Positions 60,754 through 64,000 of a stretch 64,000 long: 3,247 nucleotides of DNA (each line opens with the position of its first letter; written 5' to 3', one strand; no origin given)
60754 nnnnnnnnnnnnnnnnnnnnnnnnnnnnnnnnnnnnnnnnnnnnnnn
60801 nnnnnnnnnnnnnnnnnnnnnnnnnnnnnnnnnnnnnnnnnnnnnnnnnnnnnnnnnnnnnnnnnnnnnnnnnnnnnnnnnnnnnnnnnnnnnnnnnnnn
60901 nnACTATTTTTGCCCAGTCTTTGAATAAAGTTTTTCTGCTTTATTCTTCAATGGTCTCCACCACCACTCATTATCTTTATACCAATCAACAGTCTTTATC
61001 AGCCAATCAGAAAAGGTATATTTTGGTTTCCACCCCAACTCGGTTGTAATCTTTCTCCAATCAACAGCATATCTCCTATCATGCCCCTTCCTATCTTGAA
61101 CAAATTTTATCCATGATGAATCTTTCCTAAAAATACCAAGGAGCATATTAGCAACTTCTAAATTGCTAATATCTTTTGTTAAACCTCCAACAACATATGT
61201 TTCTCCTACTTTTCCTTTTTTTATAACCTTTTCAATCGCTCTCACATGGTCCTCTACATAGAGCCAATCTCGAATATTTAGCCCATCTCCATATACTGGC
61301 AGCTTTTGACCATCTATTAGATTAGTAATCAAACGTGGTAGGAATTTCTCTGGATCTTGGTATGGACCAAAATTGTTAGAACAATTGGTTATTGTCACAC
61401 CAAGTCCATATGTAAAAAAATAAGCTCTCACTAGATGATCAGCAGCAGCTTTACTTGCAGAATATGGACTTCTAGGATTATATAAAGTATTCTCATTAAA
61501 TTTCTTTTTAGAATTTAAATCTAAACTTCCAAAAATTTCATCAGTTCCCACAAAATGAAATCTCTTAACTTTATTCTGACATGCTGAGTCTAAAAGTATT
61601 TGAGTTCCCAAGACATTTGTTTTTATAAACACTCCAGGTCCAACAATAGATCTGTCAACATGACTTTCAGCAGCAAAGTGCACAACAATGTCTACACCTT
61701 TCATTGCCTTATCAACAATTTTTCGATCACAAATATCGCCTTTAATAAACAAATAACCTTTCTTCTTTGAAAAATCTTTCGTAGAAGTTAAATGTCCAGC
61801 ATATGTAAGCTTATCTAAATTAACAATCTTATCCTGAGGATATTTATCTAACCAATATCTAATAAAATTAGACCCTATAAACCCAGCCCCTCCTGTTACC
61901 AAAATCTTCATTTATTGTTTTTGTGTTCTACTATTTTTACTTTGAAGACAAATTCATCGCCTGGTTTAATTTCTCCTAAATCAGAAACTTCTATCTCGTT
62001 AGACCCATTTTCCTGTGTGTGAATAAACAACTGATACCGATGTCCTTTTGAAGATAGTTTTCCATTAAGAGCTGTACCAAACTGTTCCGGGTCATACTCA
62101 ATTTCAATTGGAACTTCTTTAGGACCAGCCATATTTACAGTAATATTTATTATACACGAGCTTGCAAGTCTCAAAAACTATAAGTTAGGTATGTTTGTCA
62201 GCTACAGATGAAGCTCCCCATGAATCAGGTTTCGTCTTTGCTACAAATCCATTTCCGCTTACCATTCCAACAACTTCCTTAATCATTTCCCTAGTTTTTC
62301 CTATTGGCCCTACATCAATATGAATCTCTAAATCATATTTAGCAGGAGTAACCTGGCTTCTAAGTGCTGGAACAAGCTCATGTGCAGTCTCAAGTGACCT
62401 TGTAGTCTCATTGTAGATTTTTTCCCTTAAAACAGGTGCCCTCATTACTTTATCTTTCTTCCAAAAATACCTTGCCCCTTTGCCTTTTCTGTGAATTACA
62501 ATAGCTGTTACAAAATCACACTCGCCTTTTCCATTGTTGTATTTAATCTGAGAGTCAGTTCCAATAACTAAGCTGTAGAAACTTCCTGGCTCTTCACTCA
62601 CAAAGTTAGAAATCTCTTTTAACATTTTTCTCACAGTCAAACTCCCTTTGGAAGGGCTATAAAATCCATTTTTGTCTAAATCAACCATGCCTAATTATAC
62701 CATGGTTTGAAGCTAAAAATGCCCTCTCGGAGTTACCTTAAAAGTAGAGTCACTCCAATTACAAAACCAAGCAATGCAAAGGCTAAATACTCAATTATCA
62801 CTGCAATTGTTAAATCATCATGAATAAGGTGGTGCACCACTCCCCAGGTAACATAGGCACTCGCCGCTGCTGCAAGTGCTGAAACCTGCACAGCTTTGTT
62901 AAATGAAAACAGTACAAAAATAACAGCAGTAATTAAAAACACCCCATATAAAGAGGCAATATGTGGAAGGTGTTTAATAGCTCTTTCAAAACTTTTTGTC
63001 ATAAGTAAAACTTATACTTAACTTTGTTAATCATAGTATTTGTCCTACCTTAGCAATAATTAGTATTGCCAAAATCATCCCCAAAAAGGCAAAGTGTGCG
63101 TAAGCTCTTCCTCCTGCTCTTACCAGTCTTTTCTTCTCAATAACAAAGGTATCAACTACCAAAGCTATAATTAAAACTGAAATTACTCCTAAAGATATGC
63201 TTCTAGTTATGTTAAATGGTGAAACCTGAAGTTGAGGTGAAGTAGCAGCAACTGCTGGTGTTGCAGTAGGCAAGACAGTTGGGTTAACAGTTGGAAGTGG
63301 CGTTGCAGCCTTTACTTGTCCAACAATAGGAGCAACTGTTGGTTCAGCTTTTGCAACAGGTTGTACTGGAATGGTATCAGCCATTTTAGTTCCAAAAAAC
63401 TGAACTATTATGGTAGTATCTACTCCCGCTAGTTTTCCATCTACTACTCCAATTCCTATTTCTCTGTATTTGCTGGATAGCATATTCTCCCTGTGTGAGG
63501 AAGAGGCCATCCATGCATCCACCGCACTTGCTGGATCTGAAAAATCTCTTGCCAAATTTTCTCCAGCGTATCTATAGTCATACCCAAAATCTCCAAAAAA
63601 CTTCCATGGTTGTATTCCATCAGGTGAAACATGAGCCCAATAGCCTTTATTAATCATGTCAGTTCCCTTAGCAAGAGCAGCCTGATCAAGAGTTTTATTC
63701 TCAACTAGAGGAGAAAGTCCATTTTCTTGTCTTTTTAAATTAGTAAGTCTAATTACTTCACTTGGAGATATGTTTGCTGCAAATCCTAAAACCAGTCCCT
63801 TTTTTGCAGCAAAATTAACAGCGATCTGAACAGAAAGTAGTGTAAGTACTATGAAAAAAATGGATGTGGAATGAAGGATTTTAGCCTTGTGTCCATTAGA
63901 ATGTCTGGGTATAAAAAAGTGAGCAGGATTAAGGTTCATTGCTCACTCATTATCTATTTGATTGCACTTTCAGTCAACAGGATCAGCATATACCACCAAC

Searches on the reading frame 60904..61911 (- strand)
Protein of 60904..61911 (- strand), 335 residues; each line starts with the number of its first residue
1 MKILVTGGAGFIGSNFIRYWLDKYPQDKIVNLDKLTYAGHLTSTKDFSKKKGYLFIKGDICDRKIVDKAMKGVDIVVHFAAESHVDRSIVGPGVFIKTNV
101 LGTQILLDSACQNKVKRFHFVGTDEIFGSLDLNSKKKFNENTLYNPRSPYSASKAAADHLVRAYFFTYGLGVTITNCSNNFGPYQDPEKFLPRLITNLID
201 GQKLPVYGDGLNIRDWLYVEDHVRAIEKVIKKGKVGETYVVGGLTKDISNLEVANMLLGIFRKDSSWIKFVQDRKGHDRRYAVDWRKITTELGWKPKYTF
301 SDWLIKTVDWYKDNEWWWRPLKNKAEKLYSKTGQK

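Call 72: search_protein_families(library=pfam, proteins=[window:60904-61911:-], max_evalue=0.0001)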
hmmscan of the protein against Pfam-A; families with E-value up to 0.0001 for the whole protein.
window:60904-61911:- (335 aa): 8 families
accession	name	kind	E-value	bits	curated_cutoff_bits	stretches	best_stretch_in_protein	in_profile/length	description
PF16363.11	GDP_Man_Dehyd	-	1.6e-74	251.8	27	1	4-303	1-328/332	GDP-mannose 4,6 dehydratase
PF01370.27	Epimerase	-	7.1e-64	215.9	20.9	1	3-242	1-240/240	NAD dependent epimerase/dehydratase family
PF01073.25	3Beta_HSD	-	2e-23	83.3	22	1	4-224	1-223/280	3-beta hydroxysteroid dehydrogenase/isomerase family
PF02719.21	Polysacc_synt_2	-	1.4e-17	64.3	20.2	1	3-130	1-135/293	Polysaccharide biosynthesis protein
PF07993.18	NAD_binding_4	-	2.5e-14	53.5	20.1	1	5-179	1-206/258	Male sterility protein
PF04321.23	RmlD_sub_bind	-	2.6e-09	37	27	1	1-210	1-179/287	RmlD substrate binding domain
PF13460.12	NAD_binding_10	-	7.6e-09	36.1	27.2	1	42-167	30-137/184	NAD(P)H-binding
PF05368.20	NmrA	-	4.2e-05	23.7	27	1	2-120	4-104/298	NmrA-like family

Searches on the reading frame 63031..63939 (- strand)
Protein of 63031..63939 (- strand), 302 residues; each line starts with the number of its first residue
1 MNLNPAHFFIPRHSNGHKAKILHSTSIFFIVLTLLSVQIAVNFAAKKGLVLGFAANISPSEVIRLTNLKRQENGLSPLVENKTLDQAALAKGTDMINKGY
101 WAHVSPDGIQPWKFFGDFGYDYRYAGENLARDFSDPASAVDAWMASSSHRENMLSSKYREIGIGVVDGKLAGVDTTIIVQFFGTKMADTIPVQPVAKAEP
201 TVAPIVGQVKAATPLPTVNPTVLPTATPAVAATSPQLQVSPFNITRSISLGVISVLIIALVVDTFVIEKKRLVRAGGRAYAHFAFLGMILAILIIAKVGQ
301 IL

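Call 72: search_protein_families(library=pfam, proteins=[window:63031-63939:-], max_evalue=0.0001)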
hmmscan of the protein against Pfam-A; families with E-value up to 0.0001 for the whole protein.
window:63031-63939:- (302 aa): 1 family
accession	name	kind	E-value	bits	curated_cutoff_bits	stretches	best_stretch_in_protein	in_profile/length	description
PF00188.32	CAP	-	3.7e-16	60.5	21.1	1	64-169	2-106/117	Cysteine-rich secretory protein family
